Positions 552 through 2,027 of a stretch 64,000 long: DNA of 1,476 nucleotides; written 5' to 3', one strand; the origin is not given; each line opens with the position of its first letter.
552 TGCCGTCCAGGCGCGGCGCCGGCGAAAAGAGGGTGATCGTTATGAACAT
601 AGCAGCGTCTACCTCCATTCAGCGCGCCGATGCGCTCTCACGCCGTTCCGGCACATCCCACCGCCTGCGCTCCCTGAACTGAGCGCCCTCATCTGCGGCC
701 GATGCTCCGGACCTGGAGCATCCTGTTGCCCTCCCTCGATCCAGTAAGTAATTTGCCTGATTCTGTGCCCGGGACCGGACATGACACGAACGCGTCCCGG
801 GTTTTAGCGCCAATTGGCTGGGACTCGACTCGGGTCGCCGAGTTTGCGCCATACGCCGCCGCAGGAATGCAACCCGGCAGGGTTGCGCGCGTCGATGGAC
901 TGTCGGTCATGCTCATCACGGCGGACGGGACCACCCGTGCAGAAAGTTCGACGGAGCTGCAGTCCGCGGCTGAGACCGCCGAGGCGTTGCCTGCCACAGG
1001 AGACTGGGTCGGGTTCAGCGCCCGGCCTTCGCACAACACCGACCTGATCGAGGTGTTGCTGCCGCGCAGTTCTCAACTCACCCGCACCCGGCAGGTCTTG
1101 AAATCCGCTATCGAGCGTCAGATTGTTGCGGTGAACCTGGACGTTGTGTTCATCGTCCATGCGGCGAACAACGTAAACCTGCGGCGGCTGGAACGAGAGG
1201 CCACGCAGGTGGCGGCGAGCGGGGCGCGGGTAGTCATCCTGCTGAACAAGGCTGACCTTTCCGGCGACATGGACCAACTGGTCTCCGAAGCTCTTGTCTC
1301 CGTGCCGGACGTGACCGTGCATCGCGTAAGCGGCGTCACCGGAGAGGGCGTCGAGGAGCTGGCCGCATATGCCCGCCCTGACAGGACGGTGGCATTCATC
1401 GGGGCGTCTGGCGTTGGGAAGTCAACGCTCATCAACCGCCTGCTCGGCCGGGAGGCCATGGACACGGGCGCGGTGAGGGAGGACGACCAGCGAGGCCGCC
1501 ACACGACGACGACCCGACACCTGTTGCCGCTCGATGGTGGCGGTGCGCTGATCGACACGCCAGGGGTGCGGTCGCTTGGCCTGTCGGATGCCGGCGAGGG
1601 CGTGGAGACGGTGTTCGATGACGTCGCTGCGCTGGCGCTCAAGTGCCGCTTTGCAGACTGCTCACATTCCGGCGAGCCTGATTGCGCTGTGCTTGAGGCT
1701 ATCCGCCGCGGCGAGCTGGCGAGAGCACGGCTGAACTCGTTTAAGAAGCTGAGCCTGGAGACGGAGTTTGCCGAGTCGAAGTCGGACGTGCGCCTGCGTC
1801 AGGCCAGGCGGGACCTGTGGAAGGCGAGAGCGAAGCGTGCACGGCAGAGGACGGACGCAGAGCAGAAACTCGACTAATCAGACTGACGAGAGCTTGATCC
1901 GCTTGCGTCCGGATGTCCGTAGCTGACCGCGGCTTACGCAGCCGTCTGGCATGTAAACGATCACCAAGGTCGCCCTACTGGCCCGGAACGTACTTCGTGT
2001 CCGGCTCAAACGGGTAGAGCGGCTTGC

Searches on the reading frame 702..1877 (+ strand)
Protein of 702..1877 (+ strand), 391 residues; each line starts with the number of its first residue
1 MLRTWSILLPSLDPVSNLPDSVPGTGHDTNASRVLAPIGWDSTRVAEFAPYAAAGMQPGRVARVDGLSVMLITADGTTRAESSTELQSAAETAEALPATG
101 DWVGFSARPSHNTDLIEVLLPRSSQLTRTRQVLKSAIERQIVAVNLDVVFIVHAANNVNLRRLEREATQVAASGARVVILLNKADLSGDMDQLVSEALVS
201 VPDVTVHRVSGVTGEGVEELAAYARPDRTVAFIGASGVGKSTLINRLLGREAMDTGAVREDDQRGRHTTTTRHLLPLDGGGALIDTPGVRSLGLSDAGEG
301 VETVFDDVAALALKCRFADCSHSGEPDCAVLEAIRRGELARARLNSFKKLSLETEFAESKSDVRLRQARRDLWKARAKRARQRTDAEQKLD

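Call 6: search_protein_families(library=pfam, proteins=[window:702-1877:+], max_evalue=0.1)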
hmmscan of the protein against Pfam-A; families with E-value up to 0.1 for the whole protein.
window:702-1877:+ (391 aa): 20 families
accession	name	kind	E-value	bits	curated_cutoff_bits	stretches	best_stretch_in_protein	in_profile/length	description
PF03193.22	RsgA_GTPase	-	7.4e-44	150.1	30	1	120-294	2-173/174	RsgA GTPase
PF01926.29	MMR_HSR1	-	3.3e-09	37.3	21.9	1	229-308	1-73/113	50S ribosome-binding GTPase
PF00005.33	ABC_tran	-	2.3e-06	28.7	25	1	222-266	6-50/137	ABC transporter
PF02421.24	FeoB_N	-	1.8e-05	24.7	27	1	145-222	76-154/156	Ferrous iron transport protein B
PF00009.33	GTP_EFTU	-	6.3e-05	23.1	26.5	1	146-221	93-179/188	Elongation factor Tu GTP binding domain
PF00350.29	Dynamin_N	-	0.00011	22.7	27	1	230-256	1-27/168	Dynamin family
PF10662.15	PduV-EutP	-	0.00086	19.6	21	0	140-223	58-140/143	Ethanolamine utilisation - propanediol utilisation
PF13401.12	AAA_22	-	0.0017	19.1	27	1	228-251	6-29/130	AAA domain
PF00735.24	Septin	-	0.0036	17.1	26.2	1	229-270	6-47/280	Septin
PF13671.12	AAA_33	-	0.0037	18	27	1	231-268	3-38/143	AAA domain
PF04548.22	AIG1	-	0.01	15.6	27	1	229-293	2-63/212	AIG1 family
PF03205.20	MobB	-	0.011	16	26.6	0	230-249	2-21/133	Molybdopterin guanine dinucleotide synthesis protein B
PF13555.12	AAA_29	-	0.014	15.5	27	1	228-244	23-39/61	P-loop containing region of AAA domain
PF13191.12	AAA_16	-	0.015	16.3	32.6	0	228-250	25-47/167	AAA ATPase domain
PF13521.12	AAA_28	-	0.019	15.6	27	1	230-250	2-22/164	AAA domain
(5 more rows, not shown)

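Call 15: find_encoding_contigs(protein=window:702-1877:+, flank=5000, max_places=10)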
Protein window:702-1877:+ (391 aa): 1 contig read that carries it; 1 place shown.
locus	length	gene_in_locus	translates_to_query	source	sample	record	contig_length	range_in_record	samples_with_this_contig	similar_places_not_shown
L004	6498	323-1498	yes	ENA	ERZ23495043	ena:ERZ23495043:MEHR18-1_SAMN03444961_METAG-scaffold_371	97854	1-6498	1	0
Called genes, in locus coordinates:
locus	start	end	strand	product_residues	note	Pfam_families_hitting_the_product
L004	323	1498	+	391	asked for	PF02421:FeoB_N (faint), PF03193:RsgA_GTPase, PF00005:ABC_tran (weak), PF01926:MMR_HSR1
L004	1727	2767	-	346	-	PF00571:CBS (weak)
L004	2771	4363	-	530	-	PF07364:DUF1485, PF07171:MlrC_C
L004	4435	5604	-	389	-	PF02746:MR_MLE_N, PF13378:MR_MLE_C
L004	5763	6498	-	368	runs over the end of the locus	PF01699:Na_Ca_ex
